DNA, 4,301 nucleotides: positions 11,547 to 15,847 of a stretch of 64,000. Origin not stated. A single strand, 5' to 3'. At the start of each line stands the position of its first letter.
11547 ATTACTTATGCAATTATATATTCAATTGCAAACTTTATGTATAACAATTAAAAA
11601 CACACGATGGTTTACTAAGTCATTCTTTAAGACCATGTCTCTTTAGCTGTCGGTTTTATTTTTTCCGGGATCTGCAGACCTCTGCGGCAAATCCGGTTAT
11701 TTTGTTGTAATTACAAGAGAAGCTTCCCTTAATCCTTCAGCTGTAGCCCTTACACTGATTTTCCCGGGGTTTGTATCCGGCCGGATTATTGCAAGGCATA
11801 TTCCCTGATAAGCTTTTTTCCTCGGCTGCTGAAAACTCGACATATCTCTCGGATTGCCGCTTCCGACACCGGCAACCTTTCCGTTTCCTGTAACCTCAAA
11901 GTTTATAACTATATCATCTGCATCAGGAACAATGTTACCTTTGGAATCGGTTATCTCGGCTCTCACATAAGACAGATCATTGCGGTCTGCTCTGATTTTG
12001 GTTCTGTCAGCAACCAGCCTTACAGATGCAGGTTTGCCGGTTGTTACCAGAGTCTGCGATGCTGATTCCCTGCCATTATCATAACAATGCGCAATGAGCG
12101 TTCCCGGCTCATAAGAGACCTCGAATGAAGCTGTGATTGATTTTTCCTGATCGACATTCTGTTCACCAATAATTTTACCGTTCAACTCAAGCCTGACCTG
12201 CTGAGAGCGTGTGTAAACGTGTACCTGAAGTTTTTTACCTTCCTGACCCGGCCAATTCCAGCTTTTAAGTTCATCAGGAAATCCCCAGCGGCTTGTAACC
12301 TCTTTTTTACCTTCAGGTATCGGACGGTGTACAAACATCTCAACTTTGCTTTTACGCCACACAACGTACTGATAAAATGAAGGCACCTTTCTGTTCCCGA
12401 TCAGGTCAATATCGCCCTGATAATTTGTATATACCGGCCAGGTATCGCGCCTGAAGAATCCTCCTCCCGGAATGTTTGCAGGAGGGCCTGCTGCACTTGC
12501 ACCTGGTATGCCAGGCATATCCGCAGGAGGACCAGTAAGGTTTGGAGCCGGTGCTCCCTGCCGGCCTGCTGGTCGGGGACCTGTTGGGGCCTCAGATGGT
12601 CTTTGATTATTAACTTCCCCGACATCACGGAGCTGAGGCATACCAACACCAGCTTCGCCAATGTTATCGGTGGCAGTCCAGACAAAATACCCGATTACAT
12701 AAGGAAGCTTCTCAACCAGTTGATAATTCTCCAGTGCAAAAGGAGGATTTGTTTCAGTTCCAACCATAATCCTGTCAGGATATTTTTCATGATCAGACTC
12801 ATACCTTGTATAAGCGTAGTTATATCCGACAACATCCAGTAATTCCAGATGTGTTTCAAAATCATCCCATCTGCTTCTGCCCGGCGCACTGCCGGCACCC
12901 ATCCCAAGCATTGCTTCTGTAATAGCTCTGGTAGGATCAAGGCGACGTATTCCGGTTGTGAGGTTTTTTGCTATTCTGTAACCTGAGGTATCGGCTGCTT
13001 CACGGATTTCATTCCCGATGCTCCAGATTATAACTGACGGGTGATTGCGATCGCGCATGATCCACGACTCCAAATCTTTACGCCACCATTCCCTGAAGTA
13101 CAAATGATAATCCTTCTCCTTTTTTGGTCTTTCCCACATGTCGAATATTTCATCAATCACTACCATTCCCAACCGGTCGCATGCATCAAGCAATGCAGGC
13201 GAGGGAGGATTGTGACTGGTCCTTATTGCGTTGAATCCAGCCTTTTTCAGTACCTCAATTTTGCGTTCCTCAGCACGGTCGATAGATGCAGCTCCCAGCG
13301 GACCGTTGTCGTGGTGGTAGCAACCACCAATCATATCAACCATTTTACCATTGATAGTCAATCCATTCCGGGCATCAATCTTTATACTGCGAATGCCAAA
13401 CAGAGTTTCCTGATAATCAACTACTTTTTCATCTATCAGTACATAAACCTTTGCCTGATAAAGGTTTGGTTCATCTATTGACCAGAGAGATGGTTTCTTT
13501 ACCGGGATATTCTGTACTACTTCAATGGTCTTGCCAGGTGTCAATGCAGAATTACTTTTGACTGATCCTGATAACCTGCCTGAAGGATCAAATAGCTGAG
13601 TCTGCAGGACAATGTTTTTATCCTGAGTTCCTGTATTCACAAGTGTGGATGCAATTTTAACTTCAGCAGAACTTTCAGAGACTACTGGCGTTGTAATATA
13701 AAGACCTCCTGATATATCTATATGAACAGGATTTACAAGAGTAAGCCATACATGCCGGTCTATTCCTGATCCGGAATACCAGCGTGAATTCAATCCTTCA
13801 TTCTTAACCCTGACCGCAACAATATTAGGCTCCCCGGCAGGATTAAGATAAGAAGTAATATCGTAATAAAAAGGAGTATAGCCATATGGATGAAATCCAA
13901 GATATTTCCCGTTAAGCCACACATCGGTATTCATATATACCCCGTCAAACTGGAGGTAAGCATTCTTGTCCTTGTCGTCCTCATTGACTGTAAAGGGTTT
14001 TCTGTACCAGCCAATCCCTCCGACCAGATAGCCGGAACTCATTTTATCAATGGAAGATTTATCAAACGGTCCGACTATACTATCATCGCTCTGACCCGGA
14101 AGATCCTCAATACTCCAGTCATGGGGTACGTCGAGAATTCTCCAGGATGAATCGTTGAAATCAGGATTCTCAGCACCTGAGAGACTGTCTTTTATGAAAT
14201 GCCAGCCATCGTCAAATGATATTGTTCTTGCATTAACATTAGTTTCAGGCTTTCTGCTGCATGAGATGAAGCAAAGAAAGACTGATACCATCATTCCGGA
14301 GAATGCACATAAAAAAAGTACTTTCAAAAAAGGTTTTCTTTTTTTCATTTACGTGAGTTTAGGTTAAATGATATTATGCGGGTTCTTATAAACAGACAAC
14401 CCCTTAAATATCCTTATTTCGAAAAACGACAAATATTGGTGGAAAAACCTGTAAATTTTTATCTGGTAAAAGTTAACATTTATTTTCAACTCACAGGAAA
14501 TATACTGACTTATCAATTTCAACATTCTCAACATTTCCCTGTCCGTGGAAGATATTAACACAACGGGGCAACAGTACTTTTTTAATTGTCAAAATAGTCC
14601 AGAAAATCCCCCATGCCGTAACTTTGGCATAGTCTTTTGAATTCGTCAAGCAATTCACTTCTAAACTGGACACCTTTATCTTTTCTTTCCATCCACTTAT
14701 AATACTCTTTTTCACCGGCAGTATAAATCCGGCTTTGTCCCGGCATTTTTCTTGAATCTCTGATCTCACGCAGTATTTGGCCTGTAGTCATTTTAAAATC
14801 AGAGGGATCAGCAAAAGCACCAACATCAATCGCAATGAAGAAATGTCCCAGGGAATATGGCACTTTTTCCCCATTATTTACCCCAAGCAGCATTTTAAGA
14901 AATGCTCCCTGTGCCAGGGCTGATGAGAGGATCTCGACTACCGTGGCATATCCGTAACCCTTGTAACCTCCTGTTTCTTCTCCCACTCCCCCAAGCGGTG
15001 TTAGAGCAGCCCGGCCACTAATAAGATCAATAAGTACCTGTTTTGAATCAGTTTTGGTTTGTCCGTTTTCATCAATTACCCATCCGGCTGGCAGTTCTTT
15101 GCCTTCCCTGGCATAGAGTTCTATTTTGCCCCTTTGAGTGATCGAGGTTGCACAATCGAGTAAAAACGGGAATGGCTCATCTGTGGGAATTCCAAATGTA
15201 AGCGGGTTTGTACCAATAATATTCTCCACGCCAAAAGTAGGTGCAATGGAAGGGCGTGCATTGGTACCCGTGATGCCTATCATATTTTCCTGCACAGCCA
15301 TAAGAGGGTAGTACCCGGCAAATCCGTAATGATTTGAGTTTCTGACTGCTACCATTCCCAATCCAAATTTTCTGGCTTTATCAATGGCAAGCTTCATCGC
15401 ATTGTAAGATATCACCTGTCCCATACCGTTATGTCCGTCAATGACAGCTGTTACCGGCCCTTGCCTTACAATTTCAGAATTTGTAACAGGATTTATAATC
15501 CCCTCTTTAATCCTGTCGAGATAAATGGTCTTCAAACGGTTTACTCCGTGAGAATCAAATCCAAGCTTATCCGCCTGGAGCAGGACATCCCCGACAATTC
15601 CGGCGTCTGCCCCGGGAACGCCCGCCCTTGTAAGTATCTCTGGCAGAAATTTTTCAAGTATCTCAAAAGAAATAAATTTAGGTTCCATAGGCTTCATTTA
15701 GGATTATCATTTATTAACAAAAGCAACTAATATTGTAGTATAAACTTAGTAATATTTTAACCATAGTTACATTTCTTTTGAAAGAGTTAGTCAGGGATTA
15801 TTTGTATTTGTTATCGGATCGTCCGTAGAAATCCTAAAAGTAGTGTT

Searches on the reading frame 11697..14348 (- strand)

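Call 80: search_protein_families(library=pfam, proteins=[window:11697-14348:-], max_evalue=0.00001)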
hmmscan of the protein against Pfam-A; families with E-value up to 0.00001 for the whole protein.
window:11697-14348:- (883 aa): 6 families
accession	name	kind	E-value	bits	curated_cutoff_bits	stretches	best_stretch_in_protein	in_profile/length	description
PF18565.7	Glyco_hydro2_C5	-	4.9e-33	113.5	32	1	777-878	2-102/103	Glycoside hydrolase family 2 C-terminal domain 5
PF02836.23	Glyco_hydro_2_C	-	1.5e-24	87.1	21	1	329-477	7-159/302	Glycosyl hydrolases family 2, TIM barrel domain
PF02837.24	Glyco_hydro_2_N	-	2.3e-21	76.9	28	1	65-203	19-166/169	Glycosyl hydrolases family 2, sugar binding domain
PF00703.27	Glyco_hydro_2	-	3.6e-18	66.8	23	1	209-320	2-109/109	Glycosyl hydrolases family 2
PF16355.11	DUF4982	-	2.5e-15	56.6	23.9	1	704-762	1-60/61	Domain of unknown function (DUF4982)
PF22666.2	Glyco_hydro_2_N2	-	6.6e-07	30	27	1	114-183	51-119/167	Glycosyl hydrolase 2 galactose-binding domain-like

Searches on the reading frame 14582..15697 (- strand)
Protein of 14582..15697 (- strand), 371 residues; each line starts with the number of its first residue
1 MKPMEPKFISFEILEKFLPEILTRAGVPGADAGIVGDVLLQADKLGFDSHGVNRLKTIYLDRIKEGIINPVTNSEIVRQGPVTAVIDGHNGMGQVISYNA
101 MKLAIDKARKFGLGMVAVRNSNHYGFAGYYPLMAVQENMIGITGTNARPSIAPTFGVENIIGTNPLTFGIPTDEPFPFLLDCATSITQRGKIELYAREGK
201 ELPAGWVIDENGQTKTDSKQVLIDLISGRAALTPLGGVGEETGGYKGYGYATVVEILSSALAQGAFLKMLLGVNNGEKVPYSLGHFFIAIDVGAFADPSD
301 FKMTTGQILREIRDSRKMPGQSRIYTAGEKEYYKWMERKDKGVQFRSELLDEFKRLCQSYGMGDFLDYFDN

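Call 83: search_protein_families(library=pfam, proteins=[window:14582-15697:-], max_evalue=0.0001)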
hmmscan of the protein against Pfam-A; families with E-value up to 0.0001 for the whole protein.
window:14582-15697:- (371 aa): 1 family
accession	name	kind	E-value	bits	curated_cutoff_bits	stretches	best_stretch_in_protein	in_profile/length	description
PF02615.19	Ldh_2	-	2.2e-119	398.9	38.8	1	9-352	1-331/333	Malate/L-lactate dehydrogenase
